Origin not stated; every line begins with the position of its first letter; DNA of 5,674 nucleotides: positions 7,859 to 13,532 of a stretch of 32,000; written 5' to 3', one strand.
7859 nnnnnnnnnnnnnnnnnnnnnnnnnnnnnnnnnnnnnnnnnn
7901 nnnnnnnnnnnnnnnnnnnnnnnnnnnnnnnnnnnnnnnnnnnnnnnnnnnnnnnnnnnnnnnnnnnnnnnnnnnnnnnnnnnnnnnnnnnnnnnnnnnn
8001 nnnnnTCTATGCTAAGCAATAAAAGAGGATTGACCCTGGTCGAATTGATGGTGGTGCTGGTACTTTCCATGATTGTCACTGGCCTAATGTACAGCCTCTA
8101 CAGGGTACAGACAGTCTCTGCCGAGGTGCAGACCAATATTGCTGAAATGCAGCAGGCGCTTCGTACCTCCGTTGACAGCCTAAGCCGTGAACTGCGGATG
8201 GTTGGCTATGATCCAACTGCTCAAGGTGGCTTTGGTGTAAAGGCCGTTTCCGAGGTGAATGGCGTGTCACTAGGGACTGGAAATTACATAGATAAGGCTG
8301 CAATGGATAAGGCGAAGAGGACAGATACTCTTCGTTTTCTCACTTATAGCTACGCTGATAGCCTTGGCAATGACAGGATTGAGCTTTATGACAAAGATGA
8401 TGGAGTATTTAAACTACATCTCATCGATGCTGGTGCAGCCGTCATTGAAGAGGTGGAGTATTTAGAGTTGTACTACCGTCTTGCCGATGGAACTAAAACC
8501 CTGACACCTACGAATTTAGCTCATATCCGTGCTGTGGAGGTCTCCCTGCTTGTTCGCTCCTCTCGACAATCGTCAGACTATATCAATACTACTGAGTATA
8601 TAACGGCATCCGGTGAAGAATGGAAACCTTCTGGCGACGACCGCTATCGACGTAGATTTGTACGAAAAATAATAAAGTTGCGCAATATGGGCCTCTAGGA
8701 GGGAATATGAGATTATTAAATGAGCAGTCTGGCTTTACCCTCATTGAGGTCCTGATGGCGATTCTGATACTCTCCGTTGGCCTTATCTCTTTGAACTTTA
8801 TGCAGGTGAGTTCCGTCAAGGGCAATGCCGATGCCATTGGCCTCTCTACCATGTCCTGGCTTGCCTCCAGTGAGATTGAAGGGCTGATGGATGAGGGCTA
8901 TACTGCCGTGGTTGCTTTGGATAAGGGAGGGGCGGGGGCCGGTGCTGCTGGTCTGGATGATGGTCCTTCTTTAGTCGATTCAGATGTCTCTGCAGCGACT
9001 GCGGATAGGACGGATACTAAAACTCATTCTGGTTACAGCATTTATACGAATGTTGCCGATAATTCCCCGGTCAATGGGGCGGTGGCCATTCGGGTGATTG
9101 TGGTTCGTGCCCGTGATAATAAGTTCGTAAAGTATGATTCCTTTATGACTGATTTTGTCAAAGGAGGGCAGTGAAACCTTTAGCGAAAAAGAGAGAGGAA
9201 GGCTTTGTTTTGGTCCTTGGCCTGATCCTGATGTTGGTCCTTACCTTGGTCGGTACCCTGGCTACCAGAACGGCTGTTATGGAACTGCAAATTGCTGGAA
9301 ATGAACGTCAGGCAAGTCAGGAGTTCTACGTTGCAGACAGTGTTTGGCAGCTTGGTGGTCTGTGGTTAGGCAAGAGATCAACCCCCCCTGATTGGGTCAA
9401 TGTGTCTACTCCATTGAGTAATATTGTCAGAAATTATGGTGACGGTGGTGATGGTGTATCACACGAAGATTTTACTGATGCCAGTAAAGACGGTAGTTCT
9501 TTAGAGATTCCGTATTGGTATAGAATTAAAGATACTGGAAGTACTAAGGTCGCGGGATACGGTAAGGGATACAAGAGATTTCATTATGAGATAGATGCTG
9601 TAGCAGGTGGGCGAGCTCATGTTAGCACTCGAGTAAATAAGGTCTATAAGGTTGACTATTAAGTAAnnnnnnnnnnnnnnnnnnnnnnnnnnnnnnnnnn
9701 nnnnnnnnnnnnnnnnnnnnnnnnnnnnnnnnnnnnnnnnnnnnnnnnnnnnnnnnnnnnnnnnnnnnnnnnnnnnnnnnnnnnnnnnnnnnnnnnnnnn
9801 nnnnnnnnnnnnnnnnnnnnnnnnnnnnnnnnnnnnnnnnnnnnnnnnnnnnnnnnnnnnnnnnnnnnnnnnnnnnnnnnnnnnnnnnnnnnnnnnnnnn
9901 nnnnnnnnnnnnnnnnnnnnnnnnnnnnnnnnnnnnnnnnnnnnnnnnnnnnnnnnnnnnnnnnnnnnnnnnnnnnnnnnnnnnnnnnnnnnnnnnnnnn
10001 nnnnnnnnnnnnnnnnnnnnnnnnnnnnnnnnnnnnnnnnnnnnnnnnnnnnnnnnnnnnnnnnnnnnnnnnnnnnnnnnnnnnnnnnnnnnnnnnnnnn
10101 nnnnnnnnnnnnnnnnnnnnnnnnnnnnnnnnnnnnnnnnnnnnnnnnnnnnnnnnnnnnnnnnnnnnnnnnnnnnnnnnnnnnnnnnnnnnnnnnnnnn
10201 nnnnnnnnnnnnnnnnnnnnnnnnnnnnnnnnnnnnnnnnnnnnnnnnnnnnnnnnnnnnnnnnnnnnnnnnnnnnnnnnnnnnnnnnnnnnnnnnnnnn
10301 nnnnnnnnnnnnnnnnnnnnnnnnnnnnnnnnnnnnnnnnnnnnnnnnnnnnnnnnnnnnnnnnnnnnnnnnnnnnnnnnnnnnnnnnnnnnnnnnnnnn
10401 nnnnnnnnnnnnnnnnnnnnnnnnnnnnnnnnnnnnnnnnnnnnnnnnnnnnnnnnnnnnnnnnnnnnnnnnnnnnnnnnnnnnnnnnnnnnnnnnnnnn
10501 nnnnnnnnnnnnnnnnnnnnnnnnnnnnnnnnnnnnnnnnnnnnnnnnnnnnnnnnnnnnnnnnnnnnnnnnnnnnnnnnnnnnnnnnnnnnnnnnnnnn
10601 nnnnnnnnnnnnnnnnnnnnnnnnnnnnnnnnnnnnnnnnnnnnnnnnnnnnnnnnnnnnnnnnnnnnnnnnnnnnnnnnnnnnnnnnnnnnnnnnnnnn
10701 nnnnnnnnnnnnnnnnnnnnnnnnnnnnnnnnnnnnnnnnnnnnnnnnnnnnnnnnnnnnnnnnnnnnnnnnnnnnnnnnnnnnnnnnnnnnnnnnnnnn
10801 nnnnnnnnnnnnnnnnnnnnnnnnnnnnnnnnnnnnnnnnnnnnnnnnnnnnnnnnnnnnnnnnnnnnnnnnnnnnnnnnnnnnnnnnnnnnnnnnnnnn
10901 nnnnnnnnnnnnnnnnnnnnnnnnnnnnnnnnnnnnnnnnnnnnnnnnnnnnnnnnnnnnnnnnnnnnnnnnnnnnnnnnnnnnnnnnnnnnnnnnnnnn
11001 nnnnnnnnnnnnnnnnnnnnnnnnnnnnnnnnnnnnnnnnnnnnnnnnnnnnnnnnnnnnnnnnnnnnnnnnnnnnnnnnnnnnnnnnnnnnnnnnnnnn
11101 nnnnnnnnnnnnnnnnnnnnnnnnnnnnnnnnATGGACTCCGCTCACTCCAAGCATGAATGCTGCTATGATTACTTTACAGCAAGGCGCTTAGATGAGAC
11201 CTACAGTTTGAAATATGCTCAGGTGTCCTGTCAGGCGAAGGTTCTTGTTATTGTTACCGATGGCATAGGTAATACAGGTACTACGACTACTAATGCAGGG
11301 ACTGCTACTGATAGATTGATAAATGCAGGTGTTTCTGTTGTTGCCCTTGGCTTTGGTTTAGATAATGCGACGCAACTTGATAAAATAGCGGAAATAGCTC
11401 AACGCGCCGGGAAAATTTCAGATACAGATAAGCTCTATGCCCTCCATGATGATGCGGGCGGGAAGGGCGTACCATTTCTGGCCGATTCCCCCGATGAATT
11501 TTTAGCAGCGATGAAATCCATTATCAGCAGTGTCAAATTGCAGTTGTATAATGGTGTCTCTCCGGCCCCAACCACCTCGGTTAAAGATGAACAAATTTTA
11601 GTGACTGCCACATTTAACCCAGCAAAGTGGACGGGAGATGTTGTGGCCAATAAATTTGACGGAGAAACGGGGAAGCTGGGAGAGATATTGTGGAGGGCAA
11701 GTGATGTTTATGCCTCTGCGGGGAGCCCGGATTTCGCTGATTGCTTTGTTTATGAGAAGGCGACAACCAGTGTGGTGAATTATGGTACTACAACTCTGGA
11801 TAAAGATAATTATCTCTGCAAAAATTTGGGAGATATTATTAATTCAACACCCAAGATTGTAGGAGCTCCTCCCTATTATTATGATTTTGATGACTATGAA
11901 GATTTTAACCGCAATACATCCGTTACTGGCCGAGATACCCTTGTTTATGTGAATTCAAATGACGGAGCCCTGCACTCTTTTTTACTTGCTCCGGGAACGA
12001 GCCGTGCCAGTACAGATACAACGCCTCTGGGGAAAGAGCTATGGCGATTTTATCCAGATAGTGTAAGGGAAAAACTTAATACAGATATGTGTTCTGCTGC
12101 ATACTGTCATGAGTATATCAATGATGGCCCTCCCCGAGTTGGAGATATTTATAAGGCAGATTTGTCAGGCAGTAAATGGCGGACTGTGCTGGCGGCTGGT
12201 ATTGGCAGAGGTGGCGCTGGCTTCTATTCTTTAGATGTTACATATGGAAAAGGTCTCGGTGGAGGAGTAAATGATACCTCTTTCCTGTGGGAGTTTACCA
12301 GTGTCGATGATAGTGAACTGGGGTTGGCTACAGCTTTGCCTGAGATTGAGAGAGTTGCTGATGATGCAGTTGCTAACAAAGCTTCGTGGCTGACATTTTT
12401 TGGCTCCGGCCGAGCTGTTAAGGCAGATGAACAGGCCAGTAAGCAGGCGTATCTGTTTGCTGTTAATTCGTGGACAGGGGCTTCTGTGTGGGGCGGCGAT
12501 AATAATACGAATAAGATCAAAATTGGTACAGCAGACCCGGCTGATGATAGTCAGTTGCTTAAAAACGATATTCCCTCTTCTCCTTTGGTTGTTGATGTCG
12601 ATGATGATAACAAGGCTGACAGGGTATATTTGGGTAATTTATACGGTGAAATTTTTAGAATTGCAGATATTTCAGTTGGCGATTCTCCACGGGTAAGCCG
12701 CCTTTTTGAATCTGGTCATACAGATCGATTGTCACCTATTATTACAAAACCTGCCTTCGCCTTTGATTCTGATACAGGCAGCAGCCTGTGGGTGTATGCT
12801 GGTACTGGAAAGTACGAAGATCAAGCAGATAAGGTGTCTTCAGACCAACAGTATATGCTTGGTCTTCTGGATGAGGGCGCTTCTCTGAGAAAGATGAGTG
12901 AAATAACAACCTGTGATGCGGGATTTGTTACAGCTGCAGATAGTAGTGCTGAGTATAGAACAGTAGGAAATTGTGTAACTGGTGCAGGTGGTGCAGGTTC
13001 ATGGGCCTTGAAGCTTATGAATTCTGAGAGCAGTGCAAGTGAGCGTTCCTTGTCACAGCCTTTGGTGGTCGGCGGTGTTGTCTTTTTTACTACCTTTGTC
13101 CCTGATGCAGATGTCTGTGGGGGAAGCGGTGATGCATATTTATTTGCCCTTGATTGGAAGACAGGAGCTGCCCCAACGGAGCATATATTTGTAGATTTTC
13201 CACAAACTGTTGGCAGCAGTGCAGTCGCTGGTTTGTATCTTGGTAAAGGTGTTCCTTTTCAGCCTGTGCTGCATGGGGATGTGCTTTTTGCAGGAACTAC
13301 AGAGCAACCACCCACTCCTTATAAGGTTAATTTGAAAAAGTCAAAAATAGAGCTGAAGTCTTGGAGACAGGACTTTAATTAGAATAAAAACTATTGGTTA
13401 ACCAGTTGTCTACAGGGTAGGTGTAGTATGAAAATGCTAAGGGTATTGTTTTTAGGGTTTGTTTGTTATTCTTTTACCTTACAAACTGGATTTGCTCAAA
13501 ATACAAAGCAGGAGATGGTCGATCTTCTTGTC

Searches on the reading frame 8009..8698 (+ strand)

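Call 29: search_protein_families(library=pfam, proteins=[window:8009-8698:+], max_evalue=0.001)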
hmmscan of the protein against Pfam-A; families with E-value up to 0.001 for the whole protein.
window:8009-8698:+ (229 aa): 2 families
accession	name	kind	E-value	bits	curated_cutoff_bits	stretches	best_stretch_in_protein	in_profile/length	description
PF16074.10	PilW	-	1.3e-08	35.3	26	1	156-226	55-124/124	Type IV Pilus-assembly protein W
PF07963.17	N_methyl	-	5.3e-07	29.4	21.2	1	3-28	2-27/27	Prokaryotic N-terminal methylation motif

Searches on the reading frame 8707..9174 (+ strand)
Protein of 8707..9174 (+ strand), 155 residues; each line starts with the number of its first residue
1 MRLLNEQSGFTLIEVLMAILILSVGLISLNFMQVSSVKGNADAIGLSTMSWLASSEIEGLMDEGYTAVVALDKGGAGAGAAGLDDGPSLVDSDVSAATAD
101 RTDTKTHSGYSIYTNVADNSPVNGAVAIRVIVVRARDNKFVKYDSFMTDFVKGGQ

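Call 29: search_protein_families(library=pfam, proteins=[window:8707-9174:+], max_evalue=0.001)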
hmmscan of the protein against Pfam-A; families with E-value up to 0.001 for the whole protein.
window:8707-9174:+ (155 aa): 1 family
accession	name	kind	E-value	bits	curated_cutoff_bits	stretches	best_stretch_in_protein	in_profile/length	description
PF07963.17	N_methyl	-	1.8e-07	30.9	21.2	1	6-28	3-25/27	Prokaryotic N-terminal methylation motif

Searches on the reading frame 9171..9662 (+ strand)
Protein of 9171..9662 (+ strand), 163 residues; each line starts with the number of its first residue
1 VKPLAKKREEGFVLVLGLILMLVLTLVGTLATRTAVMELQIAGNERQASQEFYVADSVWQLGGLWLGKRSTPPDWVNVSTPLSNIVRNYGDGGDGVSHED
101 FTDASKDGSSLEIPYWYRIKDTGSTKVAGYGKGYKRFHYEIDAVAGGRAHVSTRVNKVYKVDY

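Call 29: search_protein_families(library=pfam, proteins=[window:9171-9662:+], max_evalue=0.001)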
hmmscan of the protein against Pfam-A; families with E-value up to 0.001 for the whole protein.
window:9171-9662:+ (163 aa): 1 family
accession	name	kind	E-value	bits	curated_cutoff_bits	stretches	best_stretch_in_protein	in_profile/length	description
PF14341.11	PilX_N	-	1.1e-14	54.5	25.5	1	11-59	2-50/51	PilX N-terminal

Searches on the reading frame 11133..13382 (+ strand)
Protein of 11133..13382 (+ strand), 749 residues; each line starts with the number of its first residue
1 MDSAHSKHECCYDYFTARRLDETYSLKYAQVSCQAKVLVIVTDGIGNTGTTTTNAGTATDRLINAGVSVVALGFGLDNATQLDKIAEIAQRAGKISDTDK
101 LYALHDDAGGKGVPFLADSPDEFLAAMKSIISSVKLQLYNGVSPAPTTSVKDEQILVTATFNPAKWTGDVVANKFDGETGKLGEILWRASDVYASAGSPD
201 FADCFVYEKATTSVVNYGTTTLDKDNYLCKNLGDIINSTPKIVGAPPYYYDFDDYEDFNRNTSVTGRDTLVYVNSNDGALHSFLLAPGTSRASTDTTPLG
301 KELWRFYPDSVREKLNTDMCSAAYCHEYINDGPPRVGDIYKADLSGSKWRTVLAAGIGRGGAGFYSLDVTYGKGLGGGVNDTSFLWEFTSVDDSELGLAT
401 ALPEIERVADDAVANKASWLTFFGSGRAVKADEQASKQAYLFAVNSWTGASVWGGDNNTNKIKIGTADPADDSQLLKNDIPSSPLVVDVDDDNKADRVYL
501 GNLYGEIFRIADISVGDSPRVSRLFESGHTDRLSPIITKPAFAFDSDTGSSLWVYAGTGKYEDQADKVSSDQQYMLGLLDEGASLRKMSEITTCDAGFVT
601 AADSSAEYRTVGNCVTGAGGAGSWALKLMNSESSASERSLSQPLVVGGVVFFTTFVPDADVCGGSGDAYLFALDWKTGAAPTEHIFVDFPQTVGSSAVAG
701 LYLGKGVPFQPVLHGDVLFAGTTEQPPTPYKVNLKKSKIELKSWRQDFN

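Call 27: search_protein_families(library=pfam, proteins=[window:11133-13382:+], max_evalue=0.001)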
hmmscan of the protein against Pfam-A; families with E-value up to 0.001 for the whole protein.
window:11133-13382:+ (749 aa): 2 families
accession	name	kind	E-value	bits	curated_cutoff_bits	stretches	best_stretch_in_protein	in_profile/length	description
PF05567.17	T4P_PilY1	-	1.1e-12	48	28.1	1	232-515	1-287/411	PilY1 beta-propeller domain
PF00092.34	VWA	-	0.00033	21.4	23.8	1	35-98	104-165/174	von Willebrand factor type A domain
